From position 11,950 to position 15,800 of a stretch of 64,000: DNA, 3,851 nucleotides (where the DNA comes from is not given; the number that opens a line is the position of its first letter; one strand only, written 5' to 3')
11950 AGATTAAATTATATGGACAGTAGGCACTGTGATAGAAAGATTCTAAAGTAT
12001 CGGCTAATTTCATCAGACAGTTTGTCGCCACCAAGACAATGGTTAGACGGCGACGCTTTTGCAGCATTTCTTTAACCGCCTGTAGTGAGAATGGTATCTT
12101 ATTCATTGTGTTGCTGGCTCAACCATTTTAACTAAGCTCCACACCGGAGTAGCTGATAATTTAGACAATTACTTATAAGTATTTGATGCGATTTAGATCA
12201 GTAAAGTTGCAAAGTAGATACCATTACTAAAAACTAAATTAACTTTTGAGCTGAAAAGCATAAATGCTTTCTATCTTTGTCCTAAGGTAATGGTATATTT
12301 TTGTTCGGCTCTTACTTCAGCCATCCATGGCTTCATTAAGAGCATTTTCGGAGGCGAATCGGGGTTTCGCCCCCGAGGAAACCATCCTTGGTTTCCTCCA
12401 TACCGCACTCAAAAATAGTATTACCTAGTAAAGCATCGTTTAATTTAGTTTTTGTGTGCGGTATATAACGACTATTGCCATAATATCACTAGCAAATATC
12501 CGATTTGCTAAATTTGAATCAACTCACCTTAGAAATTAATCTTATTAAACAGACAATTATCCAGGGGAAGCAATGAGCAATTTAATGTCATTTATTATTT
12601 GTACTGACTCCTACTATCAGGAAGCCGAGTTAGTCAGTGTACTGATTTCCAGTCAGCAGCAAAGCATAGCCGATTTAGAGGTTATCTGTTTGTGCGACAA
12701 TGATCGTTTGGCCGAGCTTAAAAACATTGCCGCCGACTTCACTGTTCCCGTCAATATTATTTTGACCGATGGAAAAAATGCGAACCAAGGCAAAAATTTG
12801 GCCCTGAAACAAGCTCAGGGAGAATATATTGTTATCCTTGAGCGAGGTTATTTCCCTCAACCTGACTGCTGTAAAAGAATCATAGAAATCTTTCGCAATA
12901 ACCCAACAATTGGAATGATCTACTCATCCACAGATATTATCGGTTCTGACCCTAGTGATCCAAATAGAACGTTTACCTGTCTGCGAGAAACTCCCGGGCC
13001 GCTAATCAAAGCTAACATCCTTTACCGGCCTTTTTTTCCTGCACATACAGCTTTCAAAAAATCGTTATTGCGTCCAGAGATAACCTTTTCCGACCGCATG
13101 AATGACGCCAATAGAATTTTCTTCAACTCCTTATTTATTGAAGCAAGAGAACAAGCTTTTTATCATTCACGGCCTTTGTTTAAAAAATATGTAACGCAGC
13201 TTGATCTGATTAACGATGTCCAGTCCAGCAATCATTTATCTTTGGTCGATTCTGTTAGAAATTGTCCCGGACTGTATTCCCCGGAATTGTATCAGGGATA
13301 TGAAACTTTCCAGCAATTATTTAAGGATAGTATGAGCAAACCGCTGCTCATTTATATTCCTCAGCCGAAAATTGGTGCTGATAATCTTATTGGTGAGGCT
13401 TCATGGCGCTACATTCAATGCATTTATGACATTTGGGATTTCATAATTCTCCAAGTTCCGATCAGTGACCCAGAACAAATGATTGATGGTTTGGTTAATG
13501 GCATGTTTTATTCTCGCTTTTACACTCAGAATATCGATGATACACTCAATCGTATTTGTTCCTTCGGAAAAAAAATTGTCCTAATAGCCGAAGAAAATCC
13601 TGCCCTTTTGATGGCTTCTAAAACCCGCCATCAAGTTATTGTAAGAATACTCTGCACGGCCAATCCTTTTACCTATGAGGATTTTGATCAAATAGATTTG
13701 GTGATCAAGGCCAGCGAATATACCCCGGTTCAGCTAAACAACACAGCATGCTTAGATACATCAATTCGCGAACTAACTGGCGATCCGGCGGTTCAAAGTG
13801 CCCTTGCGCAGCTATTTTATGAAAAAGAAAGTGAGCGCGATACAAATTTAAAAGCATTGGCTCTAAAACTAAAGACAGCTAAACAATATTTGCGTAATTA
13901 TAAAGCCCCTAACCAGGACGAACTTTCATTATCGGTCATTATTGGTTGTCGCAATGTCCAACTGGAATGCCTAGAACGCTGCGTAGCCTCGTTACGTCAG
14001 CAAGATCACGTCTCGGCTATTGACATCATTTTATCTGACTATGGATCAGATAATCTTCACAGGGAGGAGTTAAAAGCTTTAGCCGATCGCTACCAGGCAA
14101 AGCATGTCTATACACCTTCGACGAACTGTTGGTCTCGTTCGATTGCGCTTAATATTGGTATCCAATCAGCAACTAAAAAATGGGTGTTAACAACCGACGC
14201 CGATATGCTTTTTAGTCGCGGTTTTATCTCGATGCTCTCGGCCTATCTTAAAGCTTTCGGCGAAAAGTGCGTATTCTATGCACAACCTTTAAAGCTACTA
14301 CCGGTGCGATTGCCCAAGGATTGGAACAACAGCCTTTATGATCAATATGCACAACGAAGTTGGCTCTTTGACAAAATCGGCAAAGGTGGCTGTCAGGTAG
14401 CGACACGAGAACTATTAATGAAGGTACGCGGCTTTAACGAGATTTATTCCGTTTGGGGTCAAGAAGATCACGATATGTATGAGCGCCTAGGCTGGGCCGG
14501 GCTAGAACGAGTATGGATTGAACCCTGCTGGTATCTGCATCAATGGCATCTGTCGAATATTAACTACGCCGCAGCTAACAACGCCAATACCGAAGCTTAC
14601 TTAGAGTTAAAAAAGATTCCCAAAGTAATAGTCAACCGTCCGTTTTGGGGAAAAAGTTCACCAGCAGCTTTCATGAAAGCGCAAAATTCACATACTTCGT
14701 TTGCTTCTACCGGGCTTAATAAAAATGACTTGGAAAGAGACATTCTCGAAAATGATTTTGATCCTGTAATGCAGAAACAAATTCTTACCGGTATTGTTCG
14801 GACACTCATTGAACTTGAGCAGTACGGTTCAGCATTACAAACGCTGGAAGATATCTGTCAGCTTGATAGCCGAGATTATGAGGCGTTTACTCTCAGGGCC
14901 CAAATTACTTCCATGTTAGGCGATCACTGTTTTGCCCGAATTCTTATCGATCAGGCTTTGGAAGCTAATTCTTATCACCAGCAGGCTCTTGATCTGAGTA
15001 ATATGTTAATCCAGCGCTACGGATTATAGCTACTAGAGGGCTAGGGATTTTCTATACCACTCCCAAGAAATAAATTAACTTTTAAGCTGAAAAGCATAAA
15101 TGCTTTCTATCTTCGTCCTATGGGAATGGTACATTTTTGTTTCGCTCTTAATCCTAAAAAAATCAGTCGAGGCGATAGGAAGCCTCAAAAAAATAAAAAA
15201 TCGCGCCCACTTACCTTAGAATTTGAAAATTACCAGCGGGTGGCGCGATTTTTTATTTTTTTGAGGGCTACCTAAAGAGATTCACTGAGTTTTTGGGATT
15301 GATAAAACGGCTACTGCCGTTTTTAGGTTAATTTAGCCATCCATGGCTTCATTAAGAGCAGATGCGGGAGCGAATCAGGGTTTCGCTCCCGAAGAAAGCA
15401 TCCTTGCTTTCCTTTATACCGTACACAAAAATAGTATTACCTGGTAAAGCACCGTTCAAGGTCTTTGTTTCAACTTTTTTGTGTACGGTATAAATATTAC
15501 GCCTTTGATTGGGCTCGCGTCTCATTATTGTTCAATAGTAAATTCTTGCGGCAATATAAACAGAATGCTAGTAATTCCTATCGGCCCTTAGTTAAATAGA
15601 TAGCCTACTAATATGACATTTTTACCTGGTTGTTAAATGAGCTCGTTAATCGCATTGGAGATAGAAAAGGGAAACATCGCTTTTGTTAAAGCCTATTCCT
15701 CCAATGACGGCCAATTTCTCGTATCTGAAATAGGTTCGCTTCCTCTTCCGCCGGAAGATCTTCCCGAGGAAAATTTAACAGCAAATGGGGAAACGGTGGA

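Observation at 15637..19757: Stand-alone gspL-gspM-gspN-like inner-membrane platform module followed by a coiled-coil membrane protein and a small wHTH protein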

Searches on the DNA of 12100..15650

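Call 43: search_rna_families(source=window, start=12100, end=15650, threshold=evalue, max_evalue=1)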
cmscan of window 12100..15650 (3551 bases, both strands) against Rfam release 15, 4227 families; matches with E-value up to 1: 5.
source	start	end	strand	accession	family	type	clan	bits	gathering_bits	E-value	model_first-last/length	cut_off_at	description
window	15124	15255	+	RF04339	Plastid-psbJ-3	Cis-reg;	CL00152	28.9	61.7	0.072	1-125/125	no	Plastid-psbJ-3 3UTR RNA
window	15177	15273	-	RF03940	MIR9563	Gene; miRNA;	-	26.9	90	0.041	1-127/127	no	MIR9563 microRNA precursor family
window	12219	12289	+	RF02408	snoR124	Gene; snRNA; snoRNA; CD-box;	-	25.3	70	0.8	1-77/77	no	Small nucleolar RNA snoR124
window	14579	14658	+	RF00190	SNORA16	Gene; snRNA; snoRNA; HACA-box;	CL00021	20.3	35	0.64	1-135/135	no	Small nucleolar RNA SNORA16B/SNORA16A family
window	15156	15392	+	RF01472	rli40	Gene; sRNA;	-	18.9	100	0.12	1-263/263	no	Listeria sRNA rli40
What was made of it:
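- Tried and rejected: Rfam (E-value mode) on 12100-15650 for the upstream repeat: only chance-level hits (call 43).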
